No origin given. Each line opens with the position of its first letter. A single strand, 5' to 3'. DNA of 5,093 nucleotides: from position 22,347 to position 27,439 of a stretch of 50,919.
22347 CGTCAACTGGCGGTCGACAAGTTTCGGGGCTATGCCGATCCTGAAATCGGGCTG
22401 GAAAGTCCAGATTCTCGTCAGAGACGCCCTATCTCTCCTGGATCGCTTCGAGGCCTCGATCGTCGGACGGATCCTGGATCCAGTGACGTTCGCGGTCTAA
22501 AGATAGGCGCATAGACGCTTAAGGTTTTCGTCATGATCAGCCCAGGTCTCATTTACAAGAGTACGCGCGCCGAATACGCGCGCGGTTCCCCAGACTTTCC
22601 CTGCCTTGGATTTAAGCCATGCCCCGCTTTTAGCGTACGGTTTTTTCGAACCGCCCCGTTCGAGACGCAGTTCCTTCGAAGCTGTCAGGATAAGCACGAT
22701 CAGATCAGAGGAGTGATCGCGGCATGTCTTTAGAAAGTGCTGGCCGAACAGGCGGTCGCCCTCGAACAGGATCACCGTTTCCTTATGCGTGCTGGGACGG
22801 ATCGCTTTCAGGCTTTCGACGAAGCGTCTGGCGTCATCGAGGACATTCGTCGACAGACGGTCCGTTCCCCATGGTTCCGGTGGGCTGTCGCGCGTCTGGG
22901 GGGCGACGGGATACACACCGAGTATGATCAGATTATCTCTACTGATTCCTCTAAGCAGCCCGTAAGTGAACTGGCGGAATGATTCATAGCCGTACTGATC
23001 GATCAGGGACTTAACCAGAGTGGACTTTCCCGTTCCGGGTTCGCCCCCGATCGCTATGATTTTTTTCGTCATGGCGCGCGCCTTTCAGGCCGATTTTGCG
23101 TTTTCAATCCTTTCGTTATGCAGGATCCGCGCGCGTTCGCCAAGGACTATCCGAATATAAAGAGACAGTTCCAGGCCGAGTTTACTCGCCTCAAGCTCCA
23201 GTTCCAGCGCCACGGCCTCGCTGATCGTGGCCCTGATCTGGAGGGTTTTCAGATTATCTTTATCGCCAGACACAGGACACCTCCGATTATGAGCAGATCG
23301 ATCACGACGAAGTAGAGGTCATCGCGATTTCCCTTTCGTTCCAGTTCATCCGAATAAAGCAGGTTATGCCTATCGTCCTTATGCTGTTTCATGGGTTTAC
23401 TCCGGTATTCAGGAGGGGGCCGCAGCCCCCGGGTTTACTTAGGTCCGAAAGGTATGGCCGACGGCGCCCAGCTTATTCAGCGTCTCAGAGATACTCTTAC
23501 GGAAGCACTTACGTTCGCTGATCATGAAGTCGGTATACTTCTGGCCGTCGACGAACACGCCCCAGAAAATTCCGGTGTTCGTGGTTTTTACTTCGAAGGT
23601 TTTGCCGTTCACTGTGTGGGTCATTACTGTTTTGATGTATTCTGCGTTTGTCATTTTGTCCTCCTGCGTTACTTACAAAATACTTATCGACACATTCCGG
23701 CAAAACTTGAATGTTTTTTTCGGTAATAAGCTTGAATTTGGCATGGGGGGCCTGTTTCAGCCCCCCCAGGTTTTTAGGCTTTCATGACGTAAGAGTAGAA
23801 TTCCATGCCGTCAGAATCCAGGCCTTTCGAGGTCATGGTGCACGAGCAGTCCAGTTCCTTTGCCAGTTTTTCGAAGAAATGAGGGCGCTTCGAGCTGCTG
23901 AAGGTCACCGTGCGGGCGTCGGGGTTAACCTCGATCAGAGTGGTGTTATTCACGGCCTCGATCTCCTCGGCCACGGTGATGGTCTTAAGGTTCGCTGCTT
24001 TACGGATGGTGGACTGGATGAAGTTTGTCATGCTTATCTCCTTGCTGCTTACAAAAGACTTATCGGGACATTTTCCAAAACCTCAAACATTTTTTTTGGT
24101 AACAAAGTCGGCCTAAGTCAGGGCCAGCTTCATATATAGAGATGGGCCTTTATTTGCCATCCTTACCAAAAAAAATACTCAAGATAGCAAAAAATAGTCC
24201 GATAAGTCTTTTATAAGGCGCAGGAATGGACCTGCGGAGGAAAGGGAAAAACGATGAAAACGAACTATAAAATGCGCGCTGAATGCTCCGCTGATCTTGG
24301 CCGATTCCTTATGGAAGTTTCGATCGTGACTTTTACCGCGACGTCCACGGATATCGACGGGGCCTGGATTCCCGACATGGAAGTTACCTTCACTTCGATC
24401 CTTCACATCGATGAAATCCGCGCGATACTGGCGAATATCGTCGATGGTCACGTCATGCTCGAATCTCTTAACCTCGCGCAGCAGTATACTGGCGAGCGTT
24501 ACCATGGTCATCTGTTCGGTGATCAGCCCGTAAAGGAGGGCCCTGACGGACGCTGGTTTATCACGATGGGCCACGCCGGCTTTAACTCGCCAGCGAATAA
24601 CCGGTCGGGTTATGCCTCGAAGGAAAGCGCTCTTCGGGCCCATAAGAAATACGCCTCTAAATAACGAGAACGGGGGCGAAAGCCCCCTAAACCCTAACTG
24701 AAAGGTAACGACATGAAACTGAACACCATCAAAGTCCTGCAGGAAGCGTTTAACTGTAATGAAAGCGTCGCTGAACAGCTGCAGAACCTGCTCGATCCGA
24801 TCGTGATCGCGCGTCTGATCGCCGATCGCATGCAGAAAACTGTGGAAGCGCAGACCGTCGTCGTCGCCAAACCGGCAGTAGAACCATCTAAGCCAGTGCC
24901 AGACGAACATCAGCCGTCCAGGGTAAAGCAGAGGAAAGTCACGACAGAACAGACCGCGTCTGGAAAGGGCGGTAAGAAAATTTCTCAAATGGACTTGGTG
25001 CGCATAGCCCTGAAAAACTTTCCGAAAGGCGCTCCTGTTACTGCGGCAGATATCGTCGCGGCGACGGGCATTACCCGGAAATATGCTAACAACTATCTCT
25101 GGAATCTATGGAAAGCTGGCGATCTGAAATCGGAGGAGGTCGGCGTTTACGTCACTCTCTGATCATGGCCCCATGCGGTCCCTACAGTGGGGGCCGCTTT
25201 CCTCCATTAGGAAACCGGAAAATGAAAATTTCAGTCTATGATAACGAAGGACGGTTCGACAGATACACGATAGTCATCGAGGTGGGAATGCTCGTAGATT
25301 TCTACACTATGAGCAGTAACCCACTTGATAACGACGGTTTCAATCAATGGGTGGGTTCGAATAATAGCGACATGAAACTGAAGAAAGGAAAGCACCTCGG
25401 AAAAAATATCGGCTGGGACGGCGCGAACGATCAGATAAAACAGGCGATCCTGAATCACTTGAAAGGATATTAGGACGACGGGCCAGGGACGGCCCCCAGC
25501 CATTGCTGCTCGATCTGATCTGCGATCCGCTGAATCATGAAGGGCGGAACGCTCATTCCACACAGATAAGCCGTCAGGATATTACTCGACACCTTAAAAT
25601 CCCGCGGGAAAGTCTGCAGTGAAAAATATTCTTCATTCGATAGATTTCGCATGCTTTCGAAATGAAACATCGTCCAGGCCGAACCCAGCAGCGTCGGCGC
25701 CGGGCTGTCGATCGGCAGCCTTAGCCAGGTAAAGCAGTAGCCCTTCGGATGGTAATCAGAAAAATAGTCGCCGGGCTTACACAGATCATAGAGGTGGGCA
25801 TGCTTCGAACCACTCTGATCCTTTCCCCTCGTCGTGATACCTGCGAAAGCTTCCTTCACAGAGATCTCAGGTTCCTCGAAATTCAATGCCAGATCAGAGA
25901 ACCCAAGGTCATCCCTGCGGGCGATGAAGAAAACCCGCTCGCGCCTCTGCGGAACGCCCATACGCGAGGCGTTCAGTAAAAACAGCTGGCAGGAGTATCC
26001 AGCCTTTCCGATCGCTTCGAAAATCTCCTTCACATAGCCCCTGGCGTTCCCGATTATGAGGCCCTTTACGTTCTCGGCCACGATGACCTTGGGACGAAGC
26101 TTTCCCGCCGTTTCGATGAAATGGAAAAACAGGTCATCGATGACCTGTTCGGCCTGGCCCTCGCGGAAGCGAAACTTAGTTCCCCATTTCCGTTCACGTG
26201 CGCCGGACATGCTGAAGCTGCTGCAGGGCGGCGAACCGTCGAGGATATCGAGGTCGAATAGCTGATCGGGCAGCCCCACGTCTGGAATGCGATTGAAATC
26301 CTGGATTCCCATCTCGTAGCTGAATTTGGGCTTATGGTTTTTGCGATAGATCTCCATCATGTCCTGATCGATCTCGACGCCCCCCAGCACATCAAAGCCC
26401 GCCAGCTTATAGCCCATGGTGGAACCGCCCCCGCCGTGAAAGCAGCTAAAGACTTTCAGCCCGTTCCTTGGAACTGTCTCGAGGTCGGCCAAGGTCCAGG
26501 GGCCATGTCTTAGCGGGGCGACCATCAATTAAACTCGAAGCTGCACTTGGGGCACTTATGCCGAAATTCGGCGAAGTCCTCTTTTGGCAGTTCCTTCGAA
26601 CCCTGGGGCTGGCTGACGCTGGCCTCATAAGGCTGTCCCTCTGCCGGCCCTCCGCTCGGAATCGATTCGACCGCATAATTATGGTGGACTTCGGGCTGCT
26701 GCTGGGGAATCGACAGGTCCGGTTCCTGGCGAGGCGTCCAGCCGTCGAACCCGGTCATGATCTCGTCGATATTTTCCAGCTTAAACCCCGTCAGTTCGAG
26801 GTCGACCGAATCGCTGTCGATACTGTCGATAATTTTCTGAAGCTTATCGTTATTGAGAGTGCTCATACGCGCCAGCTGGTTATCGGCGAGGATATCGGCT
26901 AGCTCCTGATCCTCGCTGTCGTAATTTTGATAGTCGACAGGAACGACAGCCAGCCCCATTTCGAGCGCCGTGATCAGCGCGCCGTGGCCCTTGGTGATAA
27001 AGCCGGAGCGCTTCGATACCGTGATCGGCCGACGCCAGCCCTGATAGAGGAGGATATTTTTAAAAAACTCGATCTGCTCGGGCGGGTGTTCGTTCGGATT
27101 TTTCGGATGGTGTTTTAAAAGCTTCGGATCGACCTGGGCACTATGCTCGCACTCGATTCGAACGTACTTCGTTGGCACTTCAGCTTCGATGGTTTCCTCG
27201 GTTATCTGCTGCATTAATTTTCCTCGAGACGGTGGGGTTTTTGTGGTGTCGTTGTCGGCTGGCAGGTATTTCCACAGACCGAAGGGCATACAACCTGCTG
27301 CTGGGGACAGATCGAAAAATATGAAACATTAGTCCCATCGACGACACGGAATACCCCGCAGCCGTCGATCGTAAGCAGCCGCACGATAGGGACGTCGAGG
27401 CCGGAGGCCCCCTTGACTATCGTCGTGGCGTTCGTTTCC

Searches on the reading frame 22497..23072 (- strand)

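Call 24: search_protein_families(library=phrogs, proteins=[window:22497-23072:-], max_evalue=0.01)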
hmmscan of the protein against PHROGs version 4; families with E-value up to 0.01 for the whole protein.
window:22497-23072:- (191 aa): 7 families
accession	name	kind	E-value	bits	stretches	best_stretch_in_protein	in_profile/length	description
phrog_800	-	head and packaging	2e-07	31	1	2-158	31-177/511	terminase small subunit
phrog_1815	-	other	0.00066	21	1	3-36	3-36/197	guanylate kinase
phrog_325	-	DNA, RNA and nucleotide metabolism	0.00068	19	1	3-28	490-515/986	Dda-like helicase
phrog_139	-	other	0.00074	20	1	1-30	81-110/342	deoxynucleoside monophosphate kinase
phrog_761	-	other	0.0016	19.1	1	1-30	17-46/362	thymidylate kinase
phrog_2071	-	other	0.005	17.7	1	1-25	14-38/282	ATPase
phrog_14322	-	unknown function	0.0063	16.8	1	8-33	231-255/398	-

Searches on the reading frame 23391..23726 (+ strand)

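Call 24: search_protein_families(library=phrogs, proteins=[window:23391-23726:+], max_evalue=0.01)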
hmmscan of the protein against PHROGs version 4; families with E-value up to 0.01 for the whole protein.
window:23391-23726:+ (111 aa): 1 family
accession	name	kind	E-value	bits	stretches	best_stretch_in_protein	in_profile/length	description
phrog_18554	-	unknown function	0.0092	16.6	0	29-94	39-103/184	-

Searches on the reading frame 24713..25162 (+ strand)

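Call 24: search_protein_families(library=phrogs, proteins=[window:24713-25162:+], max_evalue=0.01)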
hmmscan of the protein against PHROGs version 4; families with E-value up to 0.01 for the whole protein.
window:24713-25162:+ (149 aa): 1 family
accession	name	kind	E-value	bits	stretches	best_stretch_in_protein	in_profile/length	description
phrog_142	-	moron, auxiliary metabolic gene and host takeover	0.0052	17.9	1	107-145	25-64/116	Ren-like exclusion protein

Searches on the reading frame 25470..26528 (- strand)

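Call 24: search_protein_families(library=phrogs, proteins=[window:25470-26528:-], max_evalue=0.01)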
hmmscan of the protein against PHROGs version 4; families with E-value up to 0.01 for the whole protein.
window:25470-26528:- (352 aa): 4 families
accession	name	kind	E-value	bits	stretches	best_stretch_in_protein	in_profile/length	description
phrog_116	-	other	7.6e-70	237.1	1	12-347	196-497/779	DNA methyltransferase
phrog_363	-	other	2.9e-31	109.8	1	16-210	46-220/327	DNA methyltransferase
phrog_36001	-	unknown function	7e-29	101.5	2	102-209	460-566/715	-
phrog_5999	-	other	5.2e-09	37.1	1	25-114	4-90/109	DNA methyltransferase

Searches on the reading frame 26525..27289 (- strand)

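Call 24: search_protein_families(library=phrogs, proteins=[window:26525-27289:-], max_evalue=0.01)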
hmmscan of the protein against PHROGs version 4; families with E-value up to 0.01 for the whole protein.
window:26525-27289:- (254 aa): 8 families
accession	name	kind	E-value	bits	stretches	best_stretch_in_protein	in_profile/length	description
phrog_498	-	other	1.4e-31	110.7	1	31-185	16-171/633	DNA methyltransferase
phrog_620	-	DNA, RNA and nucleotide metabolism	5.5e-30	106.1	1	53-254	12-176/217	ParB-like partition protein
phrog_8071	-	DNA, RNA and nucleotide metabolism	3.3e-17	63.8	1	52-193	9-141/389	ParB-like partition protein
phrog_930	-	DNA, RNA and nucleotide metabolism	1.3e-14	55.6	1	55-175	12-130/223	ParB-like partition protein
phrog_15396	-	DNA, RNA and nucleotide metabolism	1e-13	52.7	1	63-188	17-141/258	ParB-like partition nuclease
phrog_723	-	DNA, RNA and nucleotide metabolism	2.1e-12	48.3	1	50-191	13-156/223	ParB-like partition protein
phrog_940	-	DNA, RNA and nucleotide metabolism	5.7e-10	40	1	51-173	7-126/388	nuclease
phrog_9353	-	unknown function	8e-09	36.7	1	51-184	12-144/245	-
